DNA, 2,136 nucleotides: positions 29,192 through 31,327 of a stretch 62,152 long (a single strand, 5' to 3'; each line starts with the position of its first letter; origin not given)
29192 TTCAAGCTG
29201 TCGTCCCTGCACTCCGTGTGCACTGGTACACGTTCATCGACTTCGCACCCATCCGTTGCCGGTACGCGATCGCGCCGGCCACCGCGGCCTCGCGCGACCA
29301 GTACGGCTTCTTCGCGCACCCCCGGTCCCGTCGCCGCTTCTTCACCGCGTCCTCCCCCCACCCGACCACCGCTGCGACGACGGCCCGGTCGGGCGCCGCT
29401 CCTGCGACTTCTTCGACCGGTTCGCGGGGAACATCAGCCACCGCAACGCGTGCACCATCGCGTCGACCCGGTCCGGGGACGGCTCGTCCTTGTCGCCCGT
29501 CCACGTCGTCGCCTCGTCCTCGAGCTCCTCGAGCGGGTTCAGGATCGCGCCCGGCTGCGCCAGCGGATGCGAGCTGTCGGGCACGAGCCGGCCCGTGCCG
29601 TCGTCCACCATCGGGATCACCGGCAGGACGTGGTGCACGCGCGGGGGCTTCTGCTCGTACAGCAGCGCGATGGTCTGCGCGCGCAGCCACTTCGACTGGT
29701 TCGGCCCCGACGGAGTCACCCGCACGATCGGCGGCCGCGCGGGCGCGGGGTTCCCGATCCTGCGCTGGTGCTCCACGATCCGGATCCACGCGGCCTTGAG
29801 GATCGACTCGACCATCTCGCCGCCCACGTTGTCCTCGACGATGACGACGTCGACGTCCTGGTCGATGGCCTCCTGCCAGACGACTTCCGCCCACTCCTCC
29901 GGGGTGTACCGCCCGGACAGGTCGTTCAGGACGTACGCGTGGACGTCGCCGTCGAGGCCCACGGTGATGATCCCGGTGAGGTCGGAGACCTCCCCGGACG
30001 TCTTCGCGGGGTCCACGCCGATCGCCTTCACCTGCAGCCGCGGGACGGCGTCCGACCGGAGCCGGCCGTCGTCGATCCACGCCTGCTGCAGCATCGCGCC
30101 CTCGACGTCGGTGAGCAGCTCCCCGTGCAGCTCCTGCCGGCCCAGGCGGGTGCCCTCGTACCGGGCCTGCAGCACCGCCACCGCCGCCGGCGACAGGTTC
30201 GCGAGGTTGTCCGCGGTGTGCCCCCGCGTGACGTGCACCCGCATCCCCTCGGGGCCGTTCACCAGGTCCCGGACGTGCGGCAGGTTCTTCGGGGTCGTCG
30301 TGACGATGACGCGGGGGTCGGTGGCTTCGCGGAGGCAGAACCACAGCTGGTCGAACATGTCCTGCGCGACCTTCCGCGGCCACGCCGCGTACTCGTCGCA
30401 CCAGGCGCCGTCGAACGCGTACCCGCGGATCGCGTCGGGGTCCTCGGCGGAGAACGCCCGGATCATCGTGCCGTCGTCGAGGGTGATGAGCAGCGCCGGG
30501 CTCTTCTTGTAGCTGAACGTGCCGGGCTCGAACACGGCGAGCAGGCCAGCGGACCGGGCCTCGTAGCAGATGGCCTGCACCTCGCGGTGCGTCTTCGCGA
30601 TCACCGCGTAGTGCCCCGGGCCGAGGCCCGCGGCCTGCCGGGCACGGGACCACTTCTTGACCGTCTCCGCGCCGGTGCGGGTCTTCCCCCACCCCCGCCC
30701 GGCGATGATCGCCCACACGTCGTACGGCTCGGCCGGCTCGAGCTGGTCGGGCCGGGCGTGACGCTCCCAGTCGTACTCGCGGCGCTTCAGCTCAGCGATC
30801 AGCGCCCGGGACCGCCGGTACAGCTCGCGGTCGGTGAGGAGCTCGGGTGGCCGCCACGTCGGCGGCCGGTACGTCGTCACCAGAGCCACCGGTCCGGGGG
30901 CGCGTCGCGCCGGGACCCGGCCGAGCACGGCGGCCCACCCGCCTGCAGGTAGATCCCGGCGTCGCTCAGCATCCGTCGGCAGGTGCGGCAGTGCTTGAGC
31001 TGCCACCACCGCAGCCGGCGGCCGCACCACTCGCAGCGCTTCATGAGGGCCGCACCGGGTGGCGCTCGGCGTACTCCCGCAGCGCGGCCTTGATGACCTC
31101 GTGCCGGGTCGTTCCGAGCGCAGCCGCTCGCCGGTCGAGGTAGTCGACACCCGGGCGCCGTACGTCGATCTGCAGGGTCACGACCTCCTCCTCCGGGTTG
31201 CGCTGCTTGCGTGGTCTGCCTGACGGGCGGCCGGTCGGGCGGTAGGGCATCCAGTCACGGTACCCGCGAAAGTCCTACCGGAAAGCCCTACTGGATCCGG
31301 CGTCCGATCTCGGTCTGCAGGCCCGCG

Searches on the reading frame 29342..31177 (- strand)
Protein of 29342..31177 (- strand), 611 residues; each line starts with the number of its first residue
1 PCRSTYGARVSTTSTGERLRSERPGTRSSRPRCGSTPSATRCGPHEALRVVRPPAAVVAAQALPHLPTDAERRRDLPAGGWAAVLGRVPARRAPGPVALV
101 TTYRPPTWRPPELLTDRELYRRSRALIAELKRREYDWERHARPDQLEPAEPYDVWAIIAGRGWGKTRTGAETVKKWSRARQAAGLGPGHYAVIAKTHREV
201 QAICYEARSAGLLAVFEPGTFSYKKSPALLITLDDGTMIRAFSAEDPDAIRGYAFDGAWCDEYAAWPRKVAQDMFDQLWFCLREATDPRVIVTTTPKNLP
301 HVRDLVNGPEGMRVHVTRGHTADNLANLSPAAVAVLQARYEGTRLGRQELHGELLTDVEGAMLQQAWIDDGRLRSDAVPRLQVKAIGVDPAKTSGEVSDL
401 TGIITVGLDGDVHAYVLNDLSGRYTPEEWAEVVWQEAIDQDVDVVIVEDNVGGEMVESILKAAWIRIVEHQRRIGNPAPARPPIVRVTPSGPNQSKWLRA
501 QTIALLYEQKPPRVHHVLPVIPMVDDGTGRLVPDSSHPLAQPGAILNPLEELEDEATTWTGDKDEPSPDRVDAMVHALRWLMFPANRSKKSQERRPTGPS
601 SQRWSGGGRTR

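Call 17: search_protein_families(library=phrogs, proteins=[window:29342-31177:-], max_evalue=0.0001)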
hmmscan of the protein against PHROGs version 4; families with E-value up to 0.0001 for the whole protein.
window:29342-31177:- (611 aa): 4 families
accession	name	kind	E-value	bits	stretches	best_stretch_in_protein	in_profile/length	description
phrog_38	-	head and packaging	2.4e-22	80.4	1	357-605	522-724/760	terminase large subunit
phrog_2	-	head and packaging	4.9e-21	76.2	1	143-593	275-605/807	terminase large subunit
phrog_979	-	head and packaging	3.6e-20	73.2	1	319-585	371-603/642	terminase large subunit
phrog_5573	-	head and packaging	4.7e-06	27.2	1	356-504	58-184/250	terminase large subunit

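Call 32: search_dna_similar(query=window:29342-31177:-, collection=phages, mode=protein, max_rows=15)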
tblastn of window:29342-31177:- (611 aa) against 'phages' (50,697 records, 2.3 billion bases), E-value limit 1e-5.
Records with a match: 209; places in all: 220; records where one place covers at least 80% of the query: 0.
Best place of each record, by identity: <60% 209.
By first word of the organism name: Gordonia 96; Microbacterium 50; Arthrobacter 18; Caulobacter 6; Streptomyces 5; Salinibacter 5; Escherichia 4; Dinoroseobacter 3; Pseudanabaena 2; Curtobacterium 2; and 12 more.
By host as written in the record: Gordonia terrae 3612 80; Microbacterium foliorum NRRL B-24224 31; Microbacterium foliorum NRRL B-24224 SEA 12; Arthrobacter globiformis B-2979 8; Gordonia terrae CAG3 8; Gordonia terrae NRRL B-16283 6; - 5; Microbacterium paraoxydans NRRL B-14843 5; and 31 more.
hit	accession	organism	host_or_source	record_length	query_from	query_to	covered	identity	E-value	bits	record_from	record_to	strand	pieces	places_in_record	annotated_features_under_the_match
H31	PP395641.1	Microcystis phage Mae-JY09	Microcystis aeruginosa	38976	136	575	72%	38.5%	2e-59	221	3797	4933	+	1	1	terminase large subunit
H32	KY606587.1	Dinoroseobacter phage vB_DshS-R5C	Dinoroseobacter shibae DFL12T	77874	130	604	78%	35.3%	2e-60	224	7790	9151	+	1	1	large packaging protein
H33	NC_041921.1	Dinoroseobacter phage vB_DshS-R5C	Dinoroseobacter shibae DFL12T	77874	130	604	78%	35.3%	2e-60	224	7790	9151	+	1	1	terminase large subunit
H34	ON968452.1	Pseudanabaena phage Pan1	Pseudanabaena sp.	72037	136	597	76%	35.8%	3e-58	218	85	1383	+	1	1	terminase large subunit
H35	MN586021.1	Arthrobacter phage Beagle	Arthrobacter globiformis NRRL B-2979 SEA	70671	139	606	77%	35.2%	3e-52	200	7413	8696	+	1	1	21: terminase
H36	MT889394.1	Arthrobacter phage Odyssey395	Arthrobacter globiformis NRRL B-2979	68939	139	606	77%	35.2%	3e-52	199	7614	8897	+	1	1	22: terminase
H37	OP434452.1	Arthrobacter phage Pureglobe5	Arthrobacter globiformis B-2979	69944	139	606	77%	35.2%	3e-52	199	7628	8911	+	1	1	22: terminase large subunit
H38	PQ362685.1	Arthrobacter phage Pointis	Arthrobacter globiformis B-2979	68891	139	606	77%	35.2%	3e-52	199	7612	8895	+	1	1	20: terminase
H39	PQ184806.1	Arthrobacter phage MellowYellow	Arthrobacter globiformis B-2979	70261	139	606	77%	35.0%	3e-51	197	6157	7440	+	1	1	17: terminase large subunit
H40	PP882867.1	Dinoroseobacter phage vB_DshS_R26L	Dinoroseobacter shibae DFL12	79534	136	587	74%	35.0%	1e-55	210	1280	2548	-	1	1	large packaging protein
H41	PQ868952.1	Curtobacterium phage Sunfish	Curtobacterium flaccumfaciens NRRL ...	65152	139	602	76%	34.1%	6e-42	169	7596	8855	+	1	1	22: terminase large subunit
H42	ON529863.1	Brevundimonas phage vB_BpoS-Polewnik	Brevundimonas pondensis LVF1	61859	135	583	73%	34.6%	9e-60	222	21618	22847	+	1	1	terminase large subunit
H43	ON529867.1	Brevundimonas phage vB_BpoS-Strzyga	Brevundimonas pondensis LVF1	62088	135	583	73%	34.4%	7e-60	222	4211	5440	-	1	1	terminase large subunit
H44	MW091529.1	Bacteriophage sp. 103231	sewage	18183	134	587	74%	33.9%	1e-48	189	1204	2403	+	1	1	DNA-packaging protein | hypothetical protein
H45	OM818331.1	Arthrobacter phage BruhMoment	Arthrobacter globiformis B-2979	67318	134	578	73%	34.6%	8e-50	192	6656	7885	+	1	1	16: terminase large subunit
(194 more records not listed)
